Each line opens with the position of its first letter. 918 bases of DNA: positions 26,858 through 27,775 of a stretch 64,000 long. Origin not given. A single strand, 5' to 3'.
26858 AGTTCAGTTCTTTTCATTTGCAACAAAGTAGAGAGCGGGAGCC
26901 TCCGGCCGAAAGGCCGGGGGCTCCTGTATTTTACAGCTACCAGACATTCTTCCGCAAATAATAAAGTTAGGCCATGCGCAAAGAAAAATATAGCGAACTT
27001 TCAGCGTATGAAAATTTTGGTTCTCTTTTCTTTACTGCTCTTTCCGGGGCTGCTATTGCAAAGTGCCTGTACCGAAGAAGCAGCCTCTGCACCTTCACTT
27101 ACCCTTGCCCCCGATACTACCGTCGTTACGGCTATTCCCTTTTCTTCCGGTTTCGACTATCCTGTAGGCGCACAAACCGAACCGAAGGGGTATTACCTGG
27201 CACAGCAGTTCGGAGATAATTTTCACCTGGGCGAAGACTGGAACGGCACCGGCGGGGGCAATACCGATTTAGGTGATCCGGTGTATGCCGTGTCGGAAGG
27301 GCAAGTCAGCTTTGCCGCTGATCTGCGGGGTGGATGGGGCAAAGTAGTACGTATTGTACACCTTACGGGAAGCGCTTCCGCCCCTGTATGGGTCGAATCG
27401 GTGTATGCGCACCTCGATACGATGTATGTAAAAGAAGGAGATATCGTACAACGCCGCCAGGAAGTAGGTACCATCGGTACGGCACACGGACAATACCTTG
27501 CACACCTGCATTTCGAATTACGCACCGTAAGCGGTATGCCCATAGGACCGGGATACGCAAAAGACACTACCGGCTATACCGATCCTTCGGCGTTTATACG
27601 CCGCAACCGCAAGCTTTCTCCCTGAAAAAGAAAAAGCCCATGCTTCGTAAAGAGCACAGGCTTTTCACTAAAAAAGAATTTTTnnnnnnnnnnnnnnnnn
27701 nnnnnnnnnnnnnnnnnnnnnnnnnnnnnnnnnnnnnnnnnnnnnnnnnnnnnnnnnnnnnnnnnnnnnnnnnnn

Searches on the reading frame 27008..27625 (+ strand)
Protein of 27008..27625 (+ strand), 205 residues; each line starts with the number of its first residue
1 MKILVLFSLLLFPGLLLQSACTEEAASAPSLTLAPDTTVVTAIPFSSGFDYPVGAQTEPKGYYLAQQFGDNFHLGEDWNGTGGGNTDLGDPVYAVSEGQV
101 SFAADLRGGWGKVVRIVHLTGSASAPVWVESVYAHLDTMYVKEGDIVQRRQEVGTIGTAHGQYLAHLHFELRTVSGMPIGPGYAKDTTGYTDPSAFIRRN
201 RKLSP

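Call 7: search_protein_families(library=pfam, proteins=[window:27008-27625:+], max_evalue=0.1)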
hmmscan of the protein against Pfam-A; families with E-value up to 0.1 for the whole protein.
window:27008-27625:+ (205 aa): 1 family
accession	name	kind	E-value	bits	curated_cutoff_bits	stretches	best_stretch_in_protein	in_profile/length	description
PF01551.29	Peptidase_M23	-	7e-18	65.1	28.7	1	87-177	11-92/96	Peptidase family M23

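Call 8: search_protein_families(library=ncbifam, proteins=[window:27008-27625:+], max_evalue=0.1)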
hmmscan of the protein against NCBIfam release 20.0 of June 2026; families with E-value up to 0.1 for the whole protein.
window:27008-27625:+ (205 aa): 15 families
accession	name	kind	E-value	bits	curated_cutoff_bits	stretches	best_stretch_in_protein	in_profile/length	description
NF052336.1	PdgHdaseHSB100310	equivalog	2.1e-15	56.9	500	1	25-187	13-157/316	peptidoglycan hydrolase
NF040883.1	amid_act_ActS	equivalog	4.9e-09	35.8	375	1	87-172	144-221/242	amidase activator ActS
NF050804.1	CellDivDipMCaul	equivalog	6.9e-09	35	900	1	88-173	537-615/634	cell division endopeptidase DipM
NF008123.1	PRK10871.1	equivalog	2.5e-08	33.7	311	1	87-172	273-350/365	murein hydrolase activator NlpD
NF052530.1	Heli_ShapePgp3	exception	1.6e-06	27.5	300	1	86-172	174-252/270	peptidoglycan metallopeptidase Pgp3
NF008644.1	PRK11637.1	equivalog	1.8e-06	27.2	270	1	46-173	254-372/385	murein hydrolase activator EnvC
NF047755.1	LIC_10271_M23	exception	7.1e-05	22.6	180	1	92-164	130-194/207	LIC_10271 family cell wall hydrolase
NF052529.1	PG_M23_Pgp6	exception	0.00012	20.9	600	1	63-181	325-428/452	peptidoglycan metallopeptidase Pgp6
NF004799.0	PRK06148.1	subfamily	0.00051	18.1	1128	1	87-173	449-539/1015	hypothetical protein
NF008652.0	PRK11649.1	equivalog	0.0011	17.8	341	1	88-171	322-397/439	murein DD-endopeptidase MepM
NF053738.1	S2SprSpoIIQBc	equivalog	0.0013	18.4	250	1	111-173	155-212/232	stage II sporulation protein SpoIIQ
NF041208.1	celldiv_DipM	equivalog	0.0017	17.6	740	1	89-181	329-413/419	cell division endopeptidase DipM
NF053824.1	PdgNdpepShyC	equivalog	0.0022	17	700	1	131-171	340-380/429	peptidoglycan DD-endopeptidase ShyC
NF047657.1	CellWlHdaseLepto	equivalog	0.0052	16.3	400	1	94-164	143-205/221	hypothetical protein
NF053825.1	PdgNdpepShyA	equivalog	0.0085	14.8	700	1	87-178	304-386/425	peptidoglycan DD-endopeptidase ShyA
